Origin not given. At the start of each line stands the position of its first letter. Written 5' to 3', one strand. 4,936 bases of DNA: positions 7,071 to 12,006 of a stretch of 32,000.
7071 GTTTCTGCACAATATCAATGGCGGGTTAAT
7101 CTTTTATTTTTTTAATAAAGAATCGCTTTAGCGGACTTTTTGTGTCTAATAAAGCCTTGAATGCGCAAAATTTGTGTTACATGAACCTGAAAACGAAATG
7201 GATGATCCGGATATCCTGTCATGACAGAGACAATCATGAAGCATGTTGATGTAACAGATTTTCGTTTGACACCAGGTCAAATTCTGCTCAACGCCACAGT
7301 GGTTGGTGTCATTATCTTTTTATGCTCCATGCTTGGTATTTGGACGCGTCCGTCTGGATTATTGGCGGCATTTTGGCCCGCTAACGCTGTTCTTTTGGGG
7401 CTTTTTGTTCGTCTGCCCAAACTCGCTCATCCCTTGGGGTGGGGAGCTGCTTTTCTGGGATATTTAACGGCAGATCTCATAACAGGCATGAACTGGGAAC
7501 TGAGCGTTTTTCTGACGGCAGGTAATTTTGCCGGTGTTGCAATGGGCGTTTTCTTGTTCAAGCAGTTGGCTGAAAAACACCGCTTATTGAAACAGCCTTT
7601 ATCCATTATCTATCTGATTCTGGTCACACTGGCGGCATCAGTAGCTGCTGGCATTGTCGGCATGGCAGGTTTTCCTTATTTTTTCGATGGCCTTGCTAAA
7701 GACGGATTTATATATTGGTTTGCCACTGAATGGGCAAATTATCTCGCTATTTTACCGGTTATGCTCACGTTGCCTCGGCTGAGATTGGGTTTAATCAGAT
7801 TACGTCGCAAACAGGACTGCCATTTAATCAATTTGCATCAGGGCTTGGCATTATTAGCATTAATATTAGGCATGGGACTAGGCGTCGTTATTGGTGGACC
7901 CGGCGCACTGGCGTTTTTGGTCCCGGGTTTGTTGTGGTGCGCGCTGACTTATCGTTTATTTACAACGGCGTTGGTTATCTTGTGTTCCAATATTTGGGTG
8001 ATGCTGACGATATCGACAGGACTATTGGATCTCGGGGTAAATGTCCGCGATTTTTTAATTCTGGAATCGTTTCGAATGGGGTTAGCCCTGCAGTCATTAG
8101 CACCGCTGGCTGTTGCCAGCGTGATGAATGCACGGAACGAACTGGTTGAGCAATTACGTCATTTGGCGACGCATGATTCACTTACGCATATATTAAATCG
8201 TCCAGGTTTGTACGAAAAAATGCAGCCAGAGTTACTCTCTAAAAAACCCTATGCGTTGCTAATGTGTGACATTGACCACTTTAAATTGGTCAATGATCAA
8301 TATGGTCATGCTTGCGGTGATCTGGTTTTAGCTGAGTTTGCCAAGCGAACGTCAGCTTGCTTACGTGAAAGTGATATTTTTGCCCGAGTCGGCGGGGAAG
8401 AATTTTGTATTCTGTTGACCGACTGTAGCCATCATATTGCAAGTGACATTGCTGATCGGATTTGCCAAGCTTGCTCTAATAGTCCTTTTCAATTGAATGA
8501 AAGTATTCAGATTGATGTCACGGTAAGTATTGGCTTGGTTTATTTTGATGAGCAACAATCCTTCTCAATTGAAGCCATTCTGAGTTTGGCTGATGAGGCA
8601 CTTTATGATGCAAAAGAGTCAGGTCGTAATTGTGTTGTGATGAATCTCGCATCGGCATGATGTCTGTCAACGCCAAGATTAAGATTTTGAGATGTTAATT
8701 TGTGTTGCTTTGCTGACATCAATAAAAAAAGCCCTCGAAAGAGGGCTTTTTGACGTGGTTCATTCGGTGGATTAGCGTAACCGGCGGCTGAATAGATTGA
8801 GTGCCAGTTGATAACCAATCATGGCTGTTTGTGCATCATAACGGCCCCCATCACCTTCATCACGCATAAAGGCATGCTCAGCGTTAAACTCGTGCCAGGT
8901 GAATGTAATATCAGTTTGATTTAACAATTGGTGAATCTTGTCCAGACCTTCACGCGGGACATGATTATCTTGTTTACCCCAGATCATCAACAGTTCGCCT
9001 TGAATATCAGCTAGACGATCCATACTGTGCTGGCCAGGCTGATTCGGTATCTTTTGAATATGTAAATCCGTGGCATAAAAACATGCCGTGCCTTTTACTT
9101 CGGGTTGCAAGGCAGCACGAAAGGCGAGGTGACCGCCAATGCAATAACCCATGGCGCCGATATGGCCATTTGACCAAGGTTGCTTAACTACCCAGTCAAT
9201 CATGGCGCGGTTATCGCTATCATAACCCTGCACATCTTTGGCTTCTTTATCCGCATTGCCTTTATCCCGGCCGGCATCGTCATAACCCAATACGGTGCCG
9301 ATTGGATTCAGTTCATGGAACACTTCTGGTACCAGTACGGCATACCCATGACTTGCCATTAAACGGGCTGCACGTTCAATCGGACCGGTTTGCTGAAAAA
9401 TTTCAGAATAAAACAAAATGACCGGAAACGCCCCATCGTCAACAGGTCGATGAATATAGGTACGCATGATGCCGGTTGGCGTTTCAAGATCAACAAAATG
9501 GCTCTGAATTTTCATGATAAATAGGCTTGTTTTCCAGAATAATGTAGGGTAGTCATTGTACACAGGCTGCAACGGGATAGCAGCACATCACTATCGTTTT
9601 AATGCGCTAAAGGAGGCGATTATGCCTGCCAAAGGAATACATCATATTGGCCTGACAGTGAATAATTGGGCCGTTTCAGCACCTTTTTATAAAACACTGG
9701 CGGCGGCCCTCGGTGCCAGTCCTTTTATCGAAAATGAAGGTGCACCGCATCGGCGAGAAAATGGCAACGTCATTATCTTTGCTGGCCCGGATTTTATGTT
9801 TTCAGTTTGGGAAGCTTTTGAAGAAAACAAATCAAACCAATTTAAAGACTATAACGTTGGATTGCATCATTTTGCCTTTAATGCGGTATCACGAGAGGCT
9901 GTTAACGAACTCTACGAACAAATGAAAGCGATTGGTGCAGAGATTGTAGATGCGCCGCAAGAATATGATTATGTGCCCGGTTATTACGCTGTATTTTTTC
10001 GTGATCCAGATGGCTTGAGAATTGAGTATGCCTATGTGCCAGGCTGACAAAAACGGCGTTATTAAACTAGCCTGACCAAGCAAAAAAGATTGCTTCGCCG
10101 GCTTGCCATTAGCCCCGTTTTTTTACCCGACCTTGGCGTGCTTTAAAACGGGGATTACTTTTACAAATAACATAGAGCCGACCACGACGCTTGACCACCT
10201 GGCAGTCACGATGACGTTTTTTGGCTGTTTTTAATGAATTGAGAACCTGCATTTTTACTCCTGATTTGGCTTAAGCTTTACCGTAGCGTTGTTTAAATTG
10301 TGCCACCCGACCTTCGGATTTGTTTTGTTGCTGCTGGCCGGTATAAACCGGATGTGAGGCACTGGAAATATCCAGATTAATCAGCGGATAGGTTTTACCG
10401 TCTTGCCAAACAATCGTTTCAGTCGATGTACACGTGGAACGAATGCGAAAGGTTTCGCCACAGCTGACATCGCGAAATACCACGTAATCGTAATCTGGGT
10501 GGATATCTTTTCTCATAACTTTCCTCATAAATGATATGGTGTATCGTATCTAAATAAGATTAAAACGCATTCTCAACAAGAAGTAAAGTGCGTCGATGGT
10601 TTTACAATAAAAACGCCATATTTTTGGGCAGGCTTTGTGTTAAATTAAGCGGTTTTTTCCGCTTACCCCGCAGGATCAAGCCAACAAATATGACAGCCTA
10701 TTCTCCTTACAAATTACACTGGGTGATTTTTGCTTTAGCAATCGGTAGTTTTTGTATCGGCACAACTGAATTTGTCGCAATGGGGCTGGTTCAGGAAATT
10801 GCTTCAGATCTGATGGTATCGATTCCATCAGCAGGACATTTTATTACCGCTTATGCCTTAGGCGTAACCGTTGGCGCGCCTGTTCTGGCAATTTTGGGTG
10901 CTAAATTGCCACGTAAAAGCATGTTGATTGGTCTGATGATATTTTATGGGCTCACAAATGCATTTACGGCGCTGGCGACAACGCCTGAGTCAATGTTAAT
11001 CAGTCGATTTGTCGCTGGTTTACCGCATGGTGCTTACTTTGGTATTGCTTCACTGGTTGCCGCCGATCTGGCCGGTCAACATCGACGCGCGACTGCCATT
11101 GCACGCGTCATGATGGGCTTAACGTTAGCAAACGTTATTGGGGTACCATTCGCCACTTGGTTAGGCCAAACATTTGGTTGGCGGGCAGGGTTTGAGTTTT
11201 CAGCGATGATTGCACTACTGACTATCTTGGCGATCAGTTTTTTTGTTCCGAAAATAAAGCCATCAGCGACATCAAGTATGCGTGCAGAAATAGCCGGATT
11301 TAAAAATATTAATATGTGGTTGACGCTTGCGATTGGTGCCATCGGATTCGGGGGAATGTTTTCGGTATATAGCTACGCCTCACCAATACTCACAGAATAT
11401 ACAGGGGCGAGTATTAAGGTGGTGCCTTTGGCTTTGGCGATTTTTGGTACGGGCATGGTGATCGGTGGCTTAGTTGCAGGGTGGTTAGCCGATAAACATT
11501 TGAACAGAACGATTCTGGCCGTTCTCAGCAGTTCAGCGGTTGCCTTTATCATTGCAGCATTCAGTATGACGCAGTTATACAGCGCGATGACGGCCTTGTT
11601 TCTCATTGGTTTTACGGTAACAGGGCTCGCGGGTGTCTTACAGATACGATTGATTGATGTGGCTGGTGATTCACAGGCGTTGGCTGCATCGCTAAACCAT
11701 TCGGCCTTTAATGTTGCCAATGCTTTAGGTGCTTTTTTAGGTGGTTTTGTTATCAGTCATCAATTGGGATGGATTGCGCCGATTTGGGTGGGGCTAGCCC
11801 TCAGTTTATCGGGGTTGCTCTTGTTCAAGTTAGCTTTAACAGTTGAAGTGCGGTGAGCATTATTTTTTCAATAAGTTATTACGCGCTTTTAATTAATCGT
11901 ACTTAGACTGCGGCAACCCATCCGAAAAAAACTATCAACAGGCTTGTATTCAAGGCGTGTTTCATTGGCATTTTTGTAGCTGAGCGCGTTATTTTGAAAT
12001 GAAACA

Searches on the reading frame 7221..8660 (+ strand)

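Call 9: search_protein_families(library=pfam, proteins=[window:7221-8660:+], max_evalue=0.01)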
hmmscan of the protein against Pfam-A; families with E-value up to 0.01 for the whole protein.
window:7221-8660:+ (479 aa): 1 family
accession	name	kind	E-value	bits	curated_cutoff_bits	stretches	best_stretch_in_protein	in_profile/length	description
PF00990.26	GGDEF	-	1.2e-44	152.3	23.8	1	316-470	1-160/161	Diguanylate cyclase, GGDEF domain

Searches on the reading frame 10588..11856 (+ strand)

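Call 9: search_protein_families(library=pfam, proteins=[window:10588-11856:+], max_evalue=0.01)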
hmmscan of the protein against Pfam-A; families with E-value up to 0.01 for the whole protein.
window:10588-11856:+ (422 aa): 2 families
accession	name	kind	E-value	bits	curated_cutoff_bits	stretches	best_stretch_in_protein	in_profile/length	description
PF07690.21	MFS_1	-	4.1e-49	167.8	33.4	2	50-346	1-309/347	Major Facilitator Superfamily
PF00083.30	Sugar_tr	-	3e-07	30.1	22.3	1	82-221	48-192/452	Sugar (and other) transporter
